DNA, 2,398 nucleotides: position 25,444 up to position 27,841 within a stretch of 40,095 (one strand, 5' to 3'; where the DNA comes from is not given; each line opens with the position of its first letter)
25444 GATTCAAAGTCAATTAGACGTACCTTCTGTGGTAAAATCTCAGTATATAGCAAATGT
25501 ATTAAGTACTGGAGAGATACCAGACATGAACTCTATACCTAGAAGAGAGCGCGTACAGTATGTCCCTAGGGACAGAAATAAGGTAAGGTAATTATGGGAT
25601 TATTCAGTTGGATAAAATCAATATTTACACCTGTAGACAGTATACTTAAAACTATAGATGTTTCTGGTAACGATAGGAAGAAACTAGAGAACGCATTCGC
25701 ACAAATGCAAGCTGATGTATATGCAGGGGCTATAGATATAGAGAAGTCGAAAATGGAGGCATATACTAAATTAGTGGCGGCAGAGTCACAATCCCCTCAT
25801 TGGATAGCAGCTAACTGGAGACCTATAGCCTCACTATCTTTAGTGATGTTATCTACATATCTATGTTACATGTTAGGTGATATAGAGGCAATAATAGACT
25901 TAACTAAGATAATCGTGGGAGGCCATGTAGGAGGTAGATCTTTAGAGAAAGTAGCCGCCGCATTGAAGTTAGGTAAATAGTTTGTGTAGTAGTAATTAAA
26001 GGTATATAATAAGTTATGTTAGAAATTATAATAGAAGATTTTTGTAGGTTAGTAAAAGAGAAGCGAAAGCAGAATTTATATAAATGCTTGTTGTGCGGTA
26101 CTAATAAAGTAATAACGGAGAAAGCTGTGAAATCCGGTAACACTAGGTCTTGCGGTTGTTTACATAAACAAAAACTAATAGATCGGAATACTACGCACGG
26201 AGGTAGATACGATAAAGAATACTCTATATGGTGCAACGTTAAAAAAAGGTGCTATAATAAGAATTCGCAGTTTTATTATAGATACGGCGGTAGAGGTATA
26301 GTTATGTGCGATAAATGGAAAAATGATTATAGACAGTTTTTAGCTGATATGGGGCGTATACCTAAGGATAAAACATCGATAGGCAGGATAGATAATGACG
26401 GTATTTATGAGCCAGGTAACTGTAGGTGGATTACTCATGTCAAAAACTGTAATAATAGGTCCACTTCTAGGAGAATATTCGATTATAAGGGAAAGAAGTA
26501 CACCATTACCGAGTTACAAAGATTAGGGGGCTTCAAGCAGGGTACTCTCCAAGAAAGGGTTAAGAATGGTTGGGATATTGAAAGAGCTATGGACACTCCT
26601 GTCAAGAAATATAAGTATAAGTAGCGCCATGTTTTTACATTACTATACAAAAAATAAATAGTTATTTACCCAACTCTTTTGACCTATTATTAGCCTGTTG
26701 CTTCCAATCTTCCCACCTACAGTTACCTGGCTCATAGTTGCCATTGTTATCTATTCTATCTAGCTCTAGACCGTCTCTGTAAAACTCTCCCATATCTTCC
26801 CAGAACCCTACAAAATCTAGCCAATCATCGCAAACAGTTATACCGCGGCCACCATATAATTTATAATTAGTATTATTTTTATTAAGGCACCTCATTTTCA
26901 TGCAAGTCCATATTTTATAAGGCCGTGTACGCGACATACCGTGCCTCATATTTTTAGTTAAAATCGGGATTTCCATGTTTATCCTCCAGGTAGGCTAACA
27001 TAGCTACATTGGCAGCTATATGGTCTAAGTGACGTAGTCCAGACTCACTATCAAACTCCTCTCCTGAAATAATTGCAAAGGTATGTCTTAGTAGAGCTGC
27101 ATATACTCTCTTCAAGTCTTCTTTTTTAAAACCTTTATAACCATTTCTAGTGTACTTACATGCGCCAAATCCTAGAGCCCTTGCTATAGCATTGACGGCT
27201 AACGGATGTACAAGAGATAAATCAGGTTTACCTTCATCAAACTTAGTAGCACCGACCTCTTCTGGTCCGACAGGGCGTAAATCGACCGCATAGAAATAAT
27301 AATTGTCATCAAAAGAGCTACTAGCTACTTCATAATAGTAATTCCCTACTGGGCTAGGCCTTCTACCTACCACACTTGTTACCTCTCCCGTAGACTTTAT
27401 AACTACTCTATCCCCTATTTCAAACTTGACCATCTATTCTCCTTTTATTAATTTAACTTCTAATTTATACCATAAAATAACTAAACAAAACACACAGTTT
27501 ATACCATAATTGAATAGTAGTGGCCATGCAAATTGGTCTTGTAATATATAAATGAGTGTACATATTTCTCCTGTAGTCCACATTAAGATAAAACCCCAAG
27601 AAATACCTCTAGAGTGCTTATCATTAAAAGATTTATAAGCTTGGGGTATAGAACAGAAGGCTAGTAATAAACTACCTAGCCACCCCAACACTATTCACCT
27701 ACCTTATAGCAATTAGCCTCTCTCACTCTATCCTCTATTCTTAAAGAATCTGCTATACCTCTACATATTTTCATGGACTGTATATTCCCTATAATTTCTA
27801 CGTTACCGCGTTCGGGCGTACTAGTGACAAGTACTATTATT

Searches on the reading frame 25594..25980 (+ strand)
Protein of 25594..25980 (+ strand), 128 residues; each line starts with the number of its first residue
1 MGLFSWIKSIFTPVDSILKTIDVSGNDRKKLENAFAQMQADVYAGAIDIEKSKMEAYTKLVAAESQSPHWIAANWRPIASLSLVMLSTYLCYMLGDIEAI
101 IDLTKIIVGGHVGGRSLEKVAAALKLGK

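Call 47: search_protein_families(library=pfam, max_evalue=0.01, proteins=[window:25594-25980:+])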
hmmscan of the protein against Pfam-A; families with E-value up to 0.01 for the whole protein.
window:25594-25980:+ (128 aa): 1 family
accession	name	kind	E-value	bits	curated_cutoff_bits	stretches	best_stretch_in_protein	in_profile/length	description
PF11351.13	GTA_holin_3TM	-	7.2e-05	23.7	24.8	1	9-86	2-81/123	Holin of 3TMs, for gene-transfer release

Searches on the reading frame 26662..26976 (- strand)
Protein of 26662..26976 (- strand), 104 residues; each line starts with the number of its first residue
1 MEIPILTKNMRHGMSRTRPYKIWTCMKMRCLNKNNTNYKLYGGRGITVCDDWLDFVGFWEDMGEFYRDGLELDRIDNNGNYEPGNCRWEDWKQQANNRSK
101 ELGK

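Call 31: search_protein_families(library=pfam, max_evalue=0.01, proteins=[window:26662-26976:-])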
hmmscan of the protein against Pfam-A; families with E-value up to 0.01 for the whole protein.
window:26662-26976:- (104 aa): 0 families

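Call 93: search_protein_families(library=phrogs, max_evalue=0.001, proteins=[window:26662-26976:-])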
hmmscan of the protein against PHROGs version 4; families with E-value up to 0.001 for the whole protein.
window:26662-26976:- (104 aa): 5 families
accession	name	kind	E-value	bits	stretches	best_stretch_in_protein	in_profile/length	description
phrog_3377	-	DNA, RNA and nucleotide metabolism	6.7e-41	141.3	1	9-100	4-96/196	HNH endonuclease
phrog_374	-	DNA, RNA and nucleotide metabolism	1.1e-40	141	1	8-100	261-354/617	HNH endonuclease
phrog_8790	-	DNA, RNA and nucleotide metabolism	4.9e-35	122.6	1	8-100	15-105/241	restriction endonuclease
phrog_2081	-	DNA, RNA and nucleotide metabolism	4.4e-28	99.6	1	3-100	89-197/433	HNH endonuclease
phrog_953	-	DNA, RNA and nucleotide metabolism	8.9e-16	59.2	1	10-88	215-295/420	HNH endonuclease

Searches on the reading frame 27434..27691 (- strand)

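Call 31: search_protein_families(library=pfam, max_evalue=0.01, proteins=[window:27434-27691:-])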
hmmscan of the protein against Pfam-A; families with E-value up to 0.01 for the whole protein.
window:27434-27691:- (85 aa): 1 family
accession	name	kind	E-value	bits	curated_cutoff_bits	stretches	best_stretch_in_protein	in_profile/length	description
PF04193.19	PQ-loop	-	2.5e-13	50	22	1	1-57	4-60/61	PQ loop repeat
